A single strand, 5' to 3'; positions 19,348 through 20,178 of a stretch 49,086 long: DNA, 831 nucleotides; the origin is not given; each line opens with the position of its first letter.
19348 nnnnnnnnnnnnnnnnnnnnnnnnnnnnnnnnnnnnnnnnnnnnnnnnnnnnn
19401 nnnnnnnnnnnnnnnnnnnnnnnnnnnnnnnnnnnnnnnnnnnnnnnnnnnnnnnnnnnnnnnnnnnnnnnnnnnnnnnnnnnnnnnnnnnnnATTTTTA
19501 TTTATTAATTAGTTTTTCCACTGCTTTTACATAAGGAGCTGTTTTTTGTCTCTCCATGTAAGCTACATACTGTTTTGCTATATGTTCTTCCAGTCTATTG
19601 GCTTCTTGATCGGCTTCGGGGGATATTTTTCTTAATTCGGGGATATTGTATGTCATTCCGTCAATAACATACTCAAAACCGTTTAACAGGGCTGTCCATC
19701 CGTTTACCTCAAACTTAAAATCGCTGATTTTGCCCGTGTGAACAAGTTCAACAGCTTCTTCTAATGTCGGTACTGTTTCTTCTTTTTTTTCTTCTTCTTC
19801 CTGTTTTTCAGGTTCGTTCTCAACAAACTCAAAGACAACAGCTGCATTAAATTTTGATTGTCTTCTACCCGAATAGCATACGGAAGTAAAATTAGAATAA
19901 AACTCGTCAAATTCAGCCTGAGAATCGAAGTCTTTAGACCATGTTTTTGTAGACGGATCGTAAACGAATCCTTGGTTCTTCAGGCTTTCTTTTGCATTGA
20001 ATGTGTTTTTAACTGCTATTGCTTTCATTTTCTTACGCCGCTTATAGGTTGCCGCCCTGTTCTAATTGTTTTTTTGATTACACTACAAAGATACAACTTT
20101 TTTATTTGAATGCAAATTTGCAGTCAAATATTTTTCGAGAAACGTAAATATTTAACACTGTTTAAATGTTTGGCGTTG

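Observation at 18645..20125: Two tandem 'acidic protein + small XRE HTH' cassettes driven by a duplicated promoter (acr-aca-like anti-defence architecture)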

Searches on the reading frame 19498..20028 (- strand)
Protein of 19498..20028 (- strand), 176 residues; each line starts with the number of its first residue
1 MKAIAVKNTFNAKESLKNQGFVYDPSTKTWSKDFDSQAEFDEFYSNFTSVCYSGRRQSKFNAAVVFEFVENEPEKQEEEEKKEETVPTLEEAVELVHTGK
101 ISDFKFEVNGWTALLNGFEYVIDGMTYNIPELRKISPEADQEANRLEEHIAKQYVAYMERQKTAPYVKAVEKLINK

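Call 3: search_protein_families(library=pfam, proteins=[window:19498-20028:-], max_evalue=1)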
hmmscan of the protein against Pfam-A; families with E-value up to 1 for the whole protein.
window:19498-20028:- (176 aa): 3 families
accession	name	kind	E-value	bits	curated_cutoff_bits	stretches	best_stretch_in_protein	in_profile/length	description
PF25210.1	Kelch_FKB95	-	0.062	13.3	70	1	14-81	104-170/268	FKB95, Kelch-repeats domain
PF13812.12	PPR_3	-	0.079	13.5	25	0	95-121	2-28/63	Pentatricopeptide repeat domain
PF01344.31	Kelch_1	-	0.11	12.5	20.1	1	18-32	27-41/46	Kelch motif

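Call 4: search_protein_families(library=phrogs, proteins=[window:19498-20028:-], max_evalue=1)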
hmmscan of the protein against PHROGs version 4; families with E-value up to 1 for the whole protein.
window:19498-20028:- (176 aa): 1 family
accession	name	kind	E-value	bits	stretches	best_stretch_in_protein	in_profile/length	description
phrog_26723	-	unknown function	0.027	15.8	1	92-153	14-72/91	-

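Call 9: find_homologous_proteins(query=window:19498-20028:-)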
Query window:19498-20028:- (176 aa): 38 proteins with E <= 0.001 among 79 candidates.
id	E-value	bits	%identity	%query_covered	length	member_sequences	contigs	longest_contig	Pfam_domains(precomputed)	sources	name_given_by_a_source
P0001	9.7e-106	369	97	100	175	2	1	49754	-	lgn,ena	-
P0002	1.8e-102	358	93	100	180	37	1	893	-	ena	-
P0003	1.1e-99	349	88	100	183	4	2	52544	-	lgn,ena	-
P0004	2.1e-98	345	89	100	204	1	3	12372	-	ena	-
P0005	1.4e-97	342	88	100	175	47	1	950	-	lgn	-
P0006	4.8e-97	341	88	100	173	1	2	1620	-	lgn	-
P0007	4.0e-96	338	86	100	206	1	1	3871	-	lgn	-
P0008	8.4e-96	337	88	100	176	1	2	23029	-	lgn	-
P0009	2.8e-95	335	85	100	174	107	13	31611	-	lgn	-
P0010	4.5e-94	331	84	100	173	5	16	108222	-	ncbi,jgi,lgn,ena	jgi:hypothetical protein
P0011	6.6e-94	330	88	100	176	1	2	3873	-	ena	-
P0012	1.4e-93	329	88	100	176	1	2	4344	-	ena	-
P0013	2.3e-93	329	84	100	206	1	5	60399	-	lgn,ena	-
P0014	1.0e-92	326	81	100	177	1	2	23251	-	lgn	-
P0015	1.3e-92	326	84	99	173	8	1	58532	-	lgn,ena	-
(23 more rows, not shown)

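Call 15: find_encoding_contigs(protein=P0010, flank=6000, max_places=5)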
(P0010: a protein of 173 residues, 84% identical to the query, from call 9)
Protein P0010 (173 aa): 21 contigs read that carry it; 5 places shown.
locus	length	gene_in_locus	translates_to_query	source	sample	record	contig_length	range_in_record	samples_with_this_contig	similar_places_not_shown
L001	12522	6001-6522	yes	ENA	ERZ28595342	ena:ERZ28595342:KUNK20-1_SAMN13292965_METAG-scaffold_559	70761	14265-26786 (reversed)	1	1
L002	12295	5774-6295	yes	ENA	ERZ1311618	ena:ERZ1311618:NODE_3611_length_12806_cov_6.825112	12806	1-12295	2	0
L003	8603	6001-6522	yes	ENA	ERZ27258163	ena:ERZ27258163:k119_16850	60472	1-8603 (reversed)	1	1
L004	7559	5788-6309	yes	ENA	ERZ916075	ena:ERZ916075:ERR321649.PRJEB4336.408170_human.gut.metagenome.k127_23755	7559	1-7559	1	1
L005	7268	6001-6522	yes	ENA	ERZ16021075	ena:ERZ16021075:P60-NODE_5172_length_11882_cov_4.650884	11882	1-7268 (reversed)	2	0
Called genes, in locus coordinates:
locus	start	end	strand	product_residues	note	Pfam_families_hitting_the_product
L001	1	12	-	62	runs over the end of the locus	-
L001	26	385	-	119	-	-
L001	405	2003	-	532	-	PF08706:D5_N, PF19263:DUF5906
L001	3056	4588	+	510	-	PF18847:LPD29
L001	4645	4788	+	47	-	-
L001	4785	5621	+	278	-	PF00589:Phage_integrase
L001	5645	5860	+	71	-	PF22292:DUF6965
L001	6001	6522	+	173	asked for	-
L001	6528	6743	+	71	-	PF13744:HTH_37, PF13560:HTH_31, PF12844:HTH_19, PF13443:HTH_26, PF01381:HTH_3, PF13412:HTH_24 (faint)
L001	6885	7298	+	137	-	-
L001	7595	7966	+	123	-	-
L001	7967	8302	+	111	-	-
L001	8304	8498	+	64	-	PF13744:HTH_37 (weak), PF24250:HVO_2718 (faint), PF13560:HTH_31, PF12844:HTH_19, PF01381:HTH_3, PF13443:HTH_26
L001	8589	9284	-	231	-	-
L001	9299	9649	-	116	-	-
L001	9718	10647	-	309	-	PF10546:P63C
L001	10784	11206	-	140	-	PF16476:DUF5053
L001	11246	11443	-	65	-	-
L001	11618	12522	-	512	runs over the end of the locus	PF15780:ASH (faint), PF21764:Invasin_D4 (faint), PF02368:Big_2 (weak), PF26918:Ig_Eae (faint), PF02368:Big_2, PF26182:Ig_NUP210_5th (weak)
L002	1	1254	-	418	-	?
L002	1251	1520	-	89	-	-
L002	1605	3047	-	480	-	PF05133:SPP1_portal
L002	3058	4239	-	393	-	PF04466:Terminase_3, PF03237:Terminase_6N, PF17288:Terminase_3C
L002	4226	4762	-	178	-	PF03592:Terminase_2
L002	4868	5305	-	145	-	-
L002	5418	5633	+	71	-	PF22292:DUF6965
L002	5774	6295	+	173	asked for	-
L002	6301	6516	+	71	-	PF13744:HTH_37, PF13560:HTH_31, PF12844:HTH_19, PF13443:HTH_26, PF01381:HTH_3, PF13412:HTH_24 (faint)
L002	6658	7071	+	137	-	-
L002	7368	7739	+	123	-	-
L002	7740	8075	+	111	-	-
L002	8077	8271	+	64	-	PF13744:HTH_37 (weak), PF13560:HTH_31, PF12844:HTH_19, PF01381:HTH_3, PF13443:HTH_26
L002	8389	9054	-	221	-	-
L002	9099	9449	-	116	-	-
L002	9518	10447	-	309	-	PF10546:P63C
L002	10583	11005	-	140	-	PF16476:DUF5053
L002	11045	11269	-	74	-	-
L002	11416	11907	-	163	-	-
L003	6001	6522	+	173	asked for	-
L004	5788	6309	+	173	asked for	-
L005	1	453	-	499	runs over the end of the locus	PF05065:Phage_capsid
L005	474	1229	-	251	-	PF04586:Peptidase_S78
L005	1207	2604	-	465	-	PF04860:Phage_portal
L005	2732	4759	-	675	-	PF03237:Terminase_6N (weak), PF04466:Terminase_3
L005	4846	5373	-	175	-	PF03592:Terminase_2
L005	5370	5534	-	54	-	-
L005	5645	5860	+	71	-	PF22292:DUF6965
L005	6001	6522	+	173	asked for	-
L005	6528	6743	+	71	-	PF13744:HTH_37, PF13560:HTH_31, PF12844:HTH_19, PF13443:HTH_26, PF01381:HTH_3, PF13412:HTH_24 (faint)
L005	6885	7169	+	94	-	-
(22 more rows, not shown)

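Call 21: search_protein_families(library=padloc, proteins=[window:19498-20028:-], max_evalue=1)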
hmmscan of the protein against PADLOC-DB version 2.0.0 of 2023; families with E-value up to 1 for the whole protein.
window:19498-20028:- (176 aa): 0 families

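Call 30: predict_structure(alignment_id=A3)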
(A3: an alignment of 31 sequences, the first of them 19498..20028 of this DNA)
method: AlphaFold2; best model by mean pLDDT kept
length: 176 residues; sequences in the alignment: 31
mean_pLDDT: 75.2   pTM: 0.44
mean pLDDT of the five models: 75.2, 75.1, 73.6, 72.4, 69.4
residues with pLDDT >= 90: 7; 70-90: 121; 50-70: 33; < 50: 15
segments of 3 or more residues with pLDDT < 50: 70-83
pLDDT, mean of each block of 10 residues (from residue 1): 68 75 79 79 77 68 69 37 65 88 87 89 87 86 89 87 61 54
secondary structure, 60 per line:
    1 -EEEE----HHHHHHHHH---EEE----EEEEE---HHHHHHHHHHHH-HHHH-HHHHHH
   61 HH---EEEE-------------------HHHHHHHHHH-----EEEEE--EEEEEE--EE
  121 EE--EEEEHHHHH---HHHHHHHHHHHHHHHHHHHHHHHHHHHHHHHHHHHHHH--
elements in order: E2-5 H10-18 E22-24 E29-33 H37-48 H50-53 H55-62 E66-69 H89-98 E104-108 E111-116 E119-122 E125-128 H129-133 H137-174

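Call 39: fold_search(model_id=the predicted structure, library=pdb)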
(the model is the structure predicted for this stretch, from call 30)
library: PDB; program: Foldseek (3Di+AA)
matches with E <= 10: 105; with E <= 0.001: 0
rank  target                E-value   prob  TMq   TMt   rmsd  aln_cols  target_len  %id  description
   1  5gmk_Q                1.2e+00  0.30  0.18  0.17   4.5        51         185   14  Cryo-EM structure of the Catalytic Step I spliceosome (C complex) at 3.4 angstrom resolution (released 2016-08-17)
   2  5jpq_g                1.6e+00  0.06  0.19  0.19  22.0       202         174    8  Cryo-EM structure of the 90S pre-ribosome (released 2016-07-27)
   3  9p11_A                1.9e+00  0.38  0.20  0.04   3.4        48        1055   19  Cas1-Cas2/3 integrase, heterohexameric assembly (released 2025-10-22)
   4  9p1d_A                1.9e+00  0.09  0.22  0.05  18.5       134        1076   18  Cas1-Cas2/3 integrase bound to foreign dsDNA fragment (released 2025-10-22)
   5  7s0w_A                2.0e+00  0.04  0.12  0.05  14.3        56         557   20  Crystal structure of the T337M variant of human PGM-1 (released 2022-05-04)
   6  4ey0_A                2.7e+00  0.06  0.11  0.09  11.3        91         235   11  Structure of tandem SH2 domains from PLCgamma1 (released 2012-10-31)
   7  7vtl_A                2.8e+00  0.02  0.12  0.07  19.0       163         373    8  Crystal structure of GH family 64 beta-1,3-glucanase complexed with Laminaritriose (released 2022-11-02)
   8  3exc                  3.0e+00  0.15  0.17  0.32   4.2        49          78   18  Structure of the RNA'se SSO8090 from Sulfolobus solfataricus (released 2008-11-11)
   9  2z8q_A                3.0e+00  0.13  0.22  0.42   5.2        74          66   15  ferredoxin from Pyrococcus furiosus, D14C variant (released 2007-09-18)
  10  9f90_H                3.2e+00  0.06  0.14  0.19  12.0       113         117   14  Crystal structure of a designed three-motif Respiratory Syncytial Virus immunogen in complex with motavizumab fab (released 2025-05-21)
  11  5tr2_B                3.4e+00  0.06  0.12  0.05  11.0        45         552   18  Crystal structure of the D263G missense variant of human PGM1 (released 2017-02-08)
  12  6pxb_B                3.4e+00  0.05  0.12  0.17   9.8        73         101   14  N-Terminal SH2 domain of the p120RasGAP (released 2019-12-18)
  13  9bwz_A                3.4e+00  0.03  0.13  0.07  11.8        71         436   14  Structure of influenza A RNP, 4xNP local reconstruction, class 3 (released 2025-05-14)
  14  4fbn                  3.4e+00  0.01  0.11  0.09  15.1       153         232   12  Insights into structural integration of the PLCgamma regulatory region and mechanism of autoinhibition and activation ba (released 2012-10-31)
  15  1qhu                  3.6e+00  0.12  0.16  0.08   8.5        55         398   16  MAMMALIAN BLOOD SERUM HAEMOPEXIN DEGLYCOSYLATED AND IN COMPLEX WITH ITS LIGAND HAEM (released 1999-10-06)
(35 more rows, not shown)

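Call 48: search_dna_similar(query=window:19498-20028:-, collection=phages, mode=protein, max_evalue=0.001)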
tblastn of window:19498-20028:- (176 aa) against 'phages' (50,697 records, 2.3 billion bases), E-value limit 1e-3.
No match.

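Call 51: search_protein_representatives(alignment_id=A3)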
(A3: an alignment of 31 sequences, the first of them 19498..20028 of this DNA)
Query: 31 sequences, 178 profile positions. Proteins with E-value up to 0.001 (for the whole library): 47; up to 1e-10: 21; up to 1e-30: 1. The best 47 are listed.
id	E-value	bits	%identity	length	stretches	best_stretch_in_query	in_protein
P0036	9.8e-66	237.1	-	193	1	1-171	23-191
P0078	6.8e-24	100.8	-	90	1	84-148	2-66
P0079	9.0e-23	97.1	-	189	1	1-91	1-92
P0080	4.2e-22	94.9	-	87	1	116-178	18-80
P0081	1.2e-19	86.9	-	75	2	84-133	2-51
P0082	1.0e-17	80.6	-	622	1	1-73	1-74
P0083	4.5e-16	75.3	-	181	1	1-130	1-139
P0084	9.7e-16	74.2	-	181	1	4-88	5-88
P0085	6.6e-15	71.5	-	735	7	5-37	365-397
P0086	1.7e-14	70.2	-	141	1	5-85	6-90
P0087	2.1e-14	69.8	-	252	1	4-96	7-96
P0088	2.5e-14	69.6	-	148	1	1-87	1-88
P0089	4.3e-13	65.6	-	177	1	8-76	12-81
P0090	4.4e-13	65.6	-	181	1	1-85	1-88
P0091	1.9e-12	63.5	-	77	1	8-70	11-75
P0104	3.9e-07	46.2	-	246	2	4-92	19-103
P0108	5.9e-06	42.3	-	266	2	4-34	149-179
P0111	7.1e-05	38.8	-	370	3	3-39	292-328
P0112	8.6e-05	38.5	-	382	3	9-55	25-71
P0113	1.1e-04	38.2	-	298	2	4-47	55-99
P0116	1.3e-04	37.9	-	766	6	5-37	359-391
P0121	3.7e-04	36.5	-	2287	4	90-145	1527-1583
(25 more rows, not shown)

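Call 52: search_protein_families(library=pfam, max_evalue=0.001, proteins=[P0082, P0085, P0116, P0121, P0087, P0104, P0108, P0111, P0112, P0113])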
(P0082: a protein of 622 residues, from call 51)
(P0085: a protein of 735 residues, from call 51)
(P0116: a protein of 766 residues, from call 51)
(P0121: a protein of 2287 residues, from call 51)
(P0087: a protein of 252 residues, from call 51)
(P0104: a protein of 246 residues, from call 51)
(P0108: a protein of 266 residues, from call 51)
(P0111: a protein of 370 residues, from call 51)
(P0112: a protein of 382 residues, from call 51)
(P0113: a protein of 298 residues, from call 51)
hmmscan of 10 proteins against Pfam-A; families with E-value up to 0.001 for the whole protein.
P0082 (622 aa): 0 families

P0085 (735 aa): 3 families
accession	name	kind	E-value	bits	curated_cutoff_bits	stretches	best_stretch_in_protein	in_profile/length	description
PF02037.33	SAP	-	2.1e-11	43.6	23.9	1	10-44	1-35/37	SAP domain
PF18974.5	DUF5710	-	6.8e-07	29.3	26.5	0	370-390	8-28/44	Domain of unknown function (DUF5710)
PF14056.11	DUF4250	-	1.5e-05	25.3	27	0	298-317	34-53/55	Domain of unknown function (DUF4250)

P0116 (766 aa): 2 families
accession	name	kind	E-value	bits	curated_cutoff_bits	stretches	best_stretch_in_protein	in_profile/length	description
PF02037.33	SAP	-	1e-12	47.8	23.9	1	76-109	1-34/37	SAP domain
PF18974.5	DUF5710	-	2.3e-06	27.7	26.5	0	189-220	8-39/44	Domain of unknown function (DUF5710)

P0121 (2287 aa): 3 families
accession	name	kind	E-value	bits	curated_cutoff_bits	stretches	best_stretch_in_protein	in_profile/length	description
PF13229.12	Beta_helix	-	7.1e-38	130.2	25.9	4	804-958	9-149/158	Right handed beta helix region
PF10407.14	Cytokin_check_N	-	0.00039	20.8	22.6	0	1117-1139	42-64/71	Cdc14 phosphatase binding protein N-terminus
PF05048.19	NosD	-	0.00093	19.1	23.6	1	813-972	25-172/212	Periplasmic copper-binding protein (NosD)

P0087 (252 aa): 0 families

P0104 (246 aa): 0 families

P0108 (266 aa): 1 family
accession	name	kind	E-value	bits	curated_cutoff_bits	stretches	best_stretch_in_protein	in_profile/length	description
PF10263.15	SprT-like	-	0.00019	21.7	25.6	1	63-102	58-98/108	SprT-like family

P0111 (370 aa): 2 families
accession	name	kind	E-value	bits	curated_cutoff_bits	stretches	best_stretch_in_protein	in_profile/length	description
PF10263.15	SprT-like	-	6e-05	23.3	25.6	1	34-89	26-88/108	SprT-like family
PF20573.4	DUF6782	-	0.00082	19.1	27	0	32-83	60-110/241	Putative metallopeptidase family (DUF6782)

P0112 (382 aa): 2 families
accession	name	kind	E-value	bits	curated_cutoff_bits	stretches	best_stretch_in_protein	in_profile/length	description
PF18974.5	DUF5710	-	8e-10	38.7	26.5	1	20-56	2-38/44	Domain of unknown function (DUF5710)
PF15372.11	DUF4600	-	4.4e-05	24.2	27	0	137-174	68-105/128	Domain of unknown function (DUF4600)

P0113 (298 aa): 1 family
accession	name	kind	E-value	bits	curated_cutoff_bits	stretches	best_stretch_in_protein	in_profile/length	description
PF18974.5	DUF5710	-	0.00057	20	26.5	0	60-95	7-42/44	Domain of unknown function (DUF5710)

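Call 58: find_encoding_contigs(protein=P0079, flank=5000, max_places=4)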
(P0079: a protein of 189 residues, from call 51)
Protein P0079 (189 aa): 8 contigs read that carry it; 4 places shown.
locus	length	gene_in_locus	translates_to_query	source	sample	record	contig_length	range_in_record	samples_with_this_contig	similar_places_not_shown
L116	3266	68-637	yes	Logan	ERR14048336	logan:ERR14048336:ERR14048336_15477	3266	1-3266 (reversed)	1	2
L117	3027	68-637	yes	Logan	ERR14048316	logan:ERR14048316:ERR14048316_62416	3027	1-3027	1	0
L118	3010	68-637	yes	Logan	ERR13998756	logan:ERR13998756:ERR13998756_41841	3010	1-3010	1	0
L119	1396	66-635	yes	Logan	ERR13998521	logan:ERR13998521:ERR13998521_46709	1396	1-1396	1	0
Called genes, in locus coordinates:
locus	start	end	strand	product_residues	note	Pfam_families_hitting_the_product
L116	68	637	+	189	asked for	-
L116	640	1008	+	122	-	-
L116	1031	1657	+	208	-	-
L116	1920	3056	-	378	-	PF17293:Arm-DNA-bind_5 (weak), PF13102:Phage_int_SAM_5, PF00589:Phage_integrase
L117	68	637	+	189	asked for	-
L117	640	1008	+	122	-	-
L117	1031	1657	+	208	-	-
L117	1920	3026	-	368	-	?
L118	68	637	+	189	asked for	-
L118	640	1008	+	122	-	-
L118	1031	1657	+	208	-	-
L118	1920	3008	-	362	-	?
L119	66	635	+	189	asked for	-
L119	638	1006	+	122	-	-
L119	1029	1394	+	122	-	?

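Call 77: search_solved_structures(query=A3, max_evalue=10)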
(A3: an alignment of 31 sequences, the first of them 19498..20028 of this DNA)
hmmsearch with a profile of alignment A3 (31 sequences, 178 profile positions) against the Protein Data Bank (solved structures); distinct sequences matched with E-value up to 10: 9.
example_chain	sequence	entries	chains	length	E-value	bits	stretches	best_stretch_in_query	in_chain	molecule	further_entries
4hwf_A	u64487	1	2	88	0.41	13.5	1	102-174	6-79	BAG family molecular chaperone regulator 3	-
6o5c_A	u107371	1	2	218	0.62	12.9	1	64-161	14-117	Putative metal-dependent transcriptional regulator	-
2x3d_A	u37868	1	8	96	0.63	12.9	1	103-152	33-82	SSO6206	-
3ns5_A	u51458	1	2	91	0.76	12.6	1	87-136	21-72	Eukaryotic translation initiation factor 3 subunit B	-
5b19_A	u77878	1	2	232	0.87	12.4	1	28-146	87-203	Aspartate racemase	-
8wql_QD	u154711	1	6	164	0.9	12.4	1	80-155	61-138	PsbQ protein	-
3ns6_A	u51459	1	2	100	0.92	12.3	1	87-136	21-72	Eukaryotic translation initiation factor 3 subunit B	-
3l5j_A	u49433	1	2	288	1.3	11.9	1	100-136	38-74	Interleukin-6 receptor subunit beta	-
3l5i_A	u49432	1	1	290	1.3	11.9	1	100-136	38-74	Interleukin-6 receptor subunit beta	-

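Call 89: search_dna_similar(query=window:19498-20028:-, collection=plasmids, mode=protein, max_evalue=0.001)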
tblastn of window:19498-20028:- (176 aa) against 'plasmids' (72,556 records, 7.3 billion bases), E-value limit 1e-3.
Records with a match: 1; places in all: 1; records where one place covers at least 80% of the query: 0.
Best place of each record, by identity: <60% 1.
By first word of the organism name: Bacteroides 1.
By predicted mobility (MOB-suite, as given by PLSDB): non-mobilizable 1.
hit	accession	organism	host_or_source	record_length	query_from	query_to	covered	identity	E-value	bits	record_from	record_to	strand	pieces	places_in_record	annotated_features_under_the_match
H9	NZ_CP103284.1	Bacteroides thetaiotaomicron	Homo sapiens,cell culture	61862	5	65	35%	35.5%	2e-5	50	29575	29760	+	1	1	hypothetical protein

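Call 91: get_annotated_region(hit=H9, flank=5000)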
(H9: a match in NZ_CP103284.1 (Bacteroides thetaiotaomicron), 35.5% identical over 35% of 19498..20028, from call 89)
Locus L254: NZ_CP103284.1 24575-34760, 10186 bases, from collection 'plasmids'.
description: Bacteroides thetaiotaomicron strain BFG-119 plasmid unnamed1, complete sequence
organism: Bacteroides thetaiotaomicron (NCBI taxid 818)
taxonomy: Bacteria; Bacteroidota; Bacteroidia; Bacteroidales; Bacteroidaceae; Bacteroides; Bacteroides thetaiotaomicron
host: -; source: Homo sapiens,cell culture; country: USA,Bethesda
typing (MOB-suite, as given by PLSDB): non-mobilizable
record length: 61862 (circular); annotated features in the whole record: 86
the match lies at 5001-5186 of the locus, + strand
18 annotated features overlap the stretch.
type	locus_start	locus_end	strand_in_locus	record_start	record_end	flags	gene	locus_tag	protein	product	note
CDS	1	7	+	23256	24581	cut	-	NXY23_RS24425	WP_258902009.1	hypothetical protein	-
CDS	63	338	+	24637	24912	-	-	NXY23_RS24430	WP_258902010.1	hypothetical protein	-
CDS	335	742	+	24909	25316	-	-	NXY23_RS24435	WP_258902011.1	hypothetical protein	-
CDS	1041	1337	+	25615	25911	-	-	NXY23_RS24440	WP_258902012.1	hypothetical protein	-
CDS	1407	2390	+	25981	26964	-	-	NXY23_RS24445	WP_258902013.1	hypothetical protein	-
CDS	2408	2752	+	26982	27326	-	-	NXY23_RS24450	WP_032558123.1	hypothetical protein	-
CDS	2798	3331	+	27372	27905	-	-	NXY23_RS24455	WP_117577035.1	hypothetical protein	-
CDS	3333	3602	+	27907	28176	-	-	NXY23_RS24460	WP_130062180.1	hypothetical protein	-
CDS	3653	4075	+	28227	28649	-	-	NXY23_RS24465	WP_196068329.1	hypothetical protein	-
CDS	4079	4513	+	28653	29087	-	-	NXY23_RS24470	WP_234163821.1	hypothetical protein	-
CDS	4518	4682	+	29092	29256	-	-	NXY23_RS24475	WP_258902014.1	hypothetical protein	-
CDS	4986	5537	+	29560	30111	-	-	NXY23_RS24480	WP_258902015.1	hypothetical protein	-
CDS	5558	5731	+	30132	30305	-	-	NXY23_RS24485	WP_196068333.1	hypothetical protein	-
CDS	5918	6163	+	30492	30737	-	-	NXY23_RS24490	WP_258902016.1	hypothetical protein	-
CDS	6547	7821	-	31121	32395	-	-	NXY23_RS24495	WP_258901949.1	site-specific integrase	-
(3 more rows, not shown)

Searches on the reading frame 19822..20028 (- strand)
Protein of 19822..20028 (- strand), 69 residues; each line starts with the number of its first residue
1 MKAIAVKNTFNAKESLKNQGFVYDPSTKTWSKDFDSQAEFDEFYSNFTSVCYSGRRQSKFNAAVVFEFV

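Call 74: search_protein_families(library=pfam, alignment_id=A5, max_evalue=0.01)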
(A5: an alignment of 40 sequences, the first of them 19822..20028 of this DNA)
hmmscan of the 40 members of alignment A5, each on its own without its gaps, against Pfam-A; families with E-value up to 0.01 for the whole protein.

A. member 1, window:19822-20028:- (69 aa): 0 families

B. families by the number of members that match (of 40 scanned): 14 families
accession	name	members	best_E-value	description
PF18974.5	DUF5710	5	8e-10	Domain of unknown function (DUF5710)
PF10263.15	SprT-like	3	1.4e-05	SprT-like family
PF20573.4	DUF6782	3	3.8e-05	Putative metallopeptidase family (DUF6782)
PF01504.24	PIP5K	1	1.8e-06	Phosphatidylinositol-4-phosphate 5-Kinase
PF15372.11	DUF4600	1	4.4e-05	Domain of unknown function (DUF4600)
PF08325.16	WLM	1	0.0003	WLM domain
PF14056.11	DUF4250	1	0.0023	Domain of unknown function (DUF4250)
PF01709.26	Transcrip_reg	1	0.0038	TACO1/YebC second and third domain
PF18593.6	CdiI_2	1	0.005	CdiI immunity protein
PF09452.15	Mvb12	1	0.0064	ESCRT-I subunit Mvb12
PF18609.8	SAM_Exu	1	0.0069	Exuperantia SAM-like domain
PF09768.15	Peptidase_M76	1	0.0077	Peptidase M76 family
PF14474.11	RTC4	1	0.008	RTC4-like domain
PF13964.12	Kelch_6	1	0.0085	Kelch motif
